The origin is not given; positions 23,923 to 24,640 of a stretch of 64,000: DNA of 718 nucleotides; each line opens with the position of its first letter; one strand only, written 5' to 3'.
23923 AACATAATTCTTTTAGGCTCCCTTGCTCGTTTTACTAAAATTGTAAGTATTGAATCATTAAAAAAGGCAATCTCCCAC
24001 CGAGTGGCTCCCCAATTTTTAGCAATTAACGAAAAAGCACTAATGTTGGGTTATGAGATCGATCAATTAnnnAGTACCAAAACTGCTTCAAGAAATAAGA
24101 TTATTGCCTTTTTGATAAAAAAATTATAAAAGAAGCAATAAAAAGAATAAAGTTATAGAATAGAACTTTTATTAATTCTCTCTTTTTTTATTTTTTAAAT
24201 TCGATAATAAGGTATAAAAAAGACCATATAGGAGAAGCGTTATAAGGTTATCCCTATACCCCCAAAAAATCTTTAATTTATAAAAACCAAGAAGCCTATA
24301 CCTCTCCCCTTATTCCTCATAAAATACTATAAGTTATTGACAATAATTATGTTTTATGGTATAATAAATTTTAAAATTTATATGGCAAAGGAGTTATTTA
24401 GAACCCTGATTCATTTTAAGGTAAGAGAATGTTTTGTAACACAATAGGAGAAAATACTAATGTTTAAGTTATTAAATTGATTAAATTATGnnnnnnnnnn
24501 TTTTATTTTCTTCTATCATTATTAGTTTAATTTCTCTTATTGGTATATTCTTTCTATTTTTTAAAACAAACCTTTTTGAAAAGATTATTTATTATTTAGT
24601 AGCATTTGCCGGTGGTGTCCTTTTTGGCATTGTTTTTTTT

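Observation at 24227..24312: Conserved roughly 90-nt intergenic element, copy A, upstream of the zinc-transporter promoter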

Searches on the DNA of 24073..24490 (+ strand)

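Call 12: search_rna_families(source=window, start=24080, end=24490, threshold=evalue, max_evalue=10)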
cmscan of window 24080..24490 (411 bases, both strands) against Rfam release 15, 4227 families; matches with E-value up to 10: 6.
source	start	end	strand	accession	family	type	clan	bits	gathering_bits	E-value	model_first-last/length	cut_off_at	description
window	24181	24225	-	RF00555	L13_leader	Cis-reg; leader;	-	19.2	44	3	1-60/60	no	Ribosomal protein L13 leader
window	24349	24416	+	RF02693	psm_mec_RNA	Gene; sRNA;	-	19.1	85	3.4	1-143/143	no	psm_mec locus RNA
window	24281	24356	-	RF00474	snosnR57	Gene; snRNA; snoRNA; CD-box;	-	17.6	50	7.6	1-95/95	no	Small nucleolar RNA snR57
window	24129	24185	+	RF04344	Plastid-psbA-3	Cis-reg;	CL00153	16.9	48.4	2.3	1-57/57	no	Plastid-psbA-3 3UTR RNA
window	24140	24185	-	RF01253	snR46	Gene; snRNA; snoRNA; HACA-box;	CL00021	13.4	43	3.8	134-179/197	no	Small nucleolar RNA snR46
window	24378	24393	+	RF03156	L31-Firmicutes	Cis-reg; leader;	CL00118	12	33.3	7.3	1-32/32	no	L31-Firmicutes ribosomal protein leader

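Call 44: search_dna_similar(query=window:24073-24487:+, collection=phages, mode=distant, max_evalue=0.01, max_rows=10)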
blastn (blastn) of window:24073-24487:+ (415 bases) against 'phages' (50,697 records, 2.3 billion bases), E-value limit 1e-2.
Records with a match: 24; places in all: 24; records where one place covers at least 80% of the query: 0.
Best place of each record, by identity: 80-90% 24.
By first word of the organism name: Salmonella 7; Staphylococcus 6; Escherichia 6; Vibrio 2; Pelagibacter 1; Listeria 1; Enterocloster 1.
By host as written in the record: Escherichia coli 6; Staphylococcus sp. 3; Mammaliicoccus vitulinus C5817 3; Salmonella enterica subsp. enterica 2; Salmonella enterica Enteritidis SeE.3 2; Salmonella sp. 2; - 2; Candidatus Pelagibacter sp. HTCC7211 1; and 3 more.
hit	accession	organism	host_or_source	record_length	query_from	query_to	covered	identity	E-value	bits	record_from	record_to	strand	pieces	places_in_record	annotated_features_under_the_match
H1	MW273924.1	Pelagibacter phage HTVC100P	Candidatus Pelagibacter sp. HTCC7211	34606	43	96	13%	81.5%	8e-4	50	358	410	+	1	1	hypothetical protein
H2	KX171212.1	Staphylococcus phage vB_SscM-1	Staphylococcus sp.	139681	249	295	11%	83.7%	1e-2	46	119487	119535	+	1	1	hypothetical protein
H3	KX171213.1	Staphylococcus phage vB_SscM-2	Staphylococcus sp.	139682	249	295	11%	83.7%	1e-2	46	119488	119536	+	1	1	hypothetical protein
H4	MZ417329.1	Staphylococcus phage PG-2021_31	Mammaliicoccus vitulinus C5817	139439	249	295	11%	83.7%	1e-2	46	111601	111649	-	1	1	record has no annotation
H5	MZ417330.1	Staphylococcus phage PG-2021_33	Mammaliicoccus vitulinus C5817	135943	249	295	11%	83.7%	1e-2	46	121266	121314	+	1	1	record has no annotation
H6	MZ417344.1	Staphylococcus phage PG-2021_76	Mammaliicoccus vitulinus C5817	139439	249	295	11%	83.7%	1e-2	46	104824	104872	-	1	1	record has no annotation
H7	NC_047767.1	Staphylococcus phage vB_SscM-1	Staphylococcus sp.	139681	249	295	11%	83.7%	1e-2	46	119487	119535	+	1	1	sce7726 family protein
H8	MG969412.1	Salmonella phage GE_vB_N5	Salmonella enterica subsp. enterica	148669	261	308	12%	81.3%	1e-2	47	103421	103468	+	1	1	record has no annotation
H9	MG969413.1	Salmonella phage GE_vB_N8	Salmonella enterica subsp. enterica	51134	261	308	12%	81.3%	1e-2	47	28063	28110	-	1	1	record has no annotation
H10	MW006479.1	Salmonella phage GEC_vB_N5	Salmonella enterica Enteritidis SeE.3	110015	261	308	12%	81.3%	1e-2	47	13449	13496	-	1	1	hypothetical protein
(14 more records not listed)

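Call 45: search_dna_similar(query=window:24073-24487:+, collection=plasmids, mode=distant, max_evalue=0.01, max_rows=10)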
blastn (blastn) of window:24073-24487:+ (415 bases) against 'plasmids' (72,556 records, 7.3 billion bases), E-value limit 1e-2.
Records with a match: 1; places in all: 1; records where one place covers at least 80% of the query: 0.
Best place of each record, by identity: 60-80% 1.
By first word of the organism name: Cytobacillus 1.
By predicted mobility (MOB-suite, as given by PLSDB): non-mobilizable 1.
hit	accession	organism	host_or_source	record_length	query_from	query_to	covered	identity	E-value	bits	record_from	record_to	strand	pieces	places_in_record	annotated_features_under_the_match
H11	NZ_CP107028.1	Cytobacillus firmus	whole organism,soil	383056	57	124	16%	76.7%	7e-4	52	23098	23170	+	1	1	none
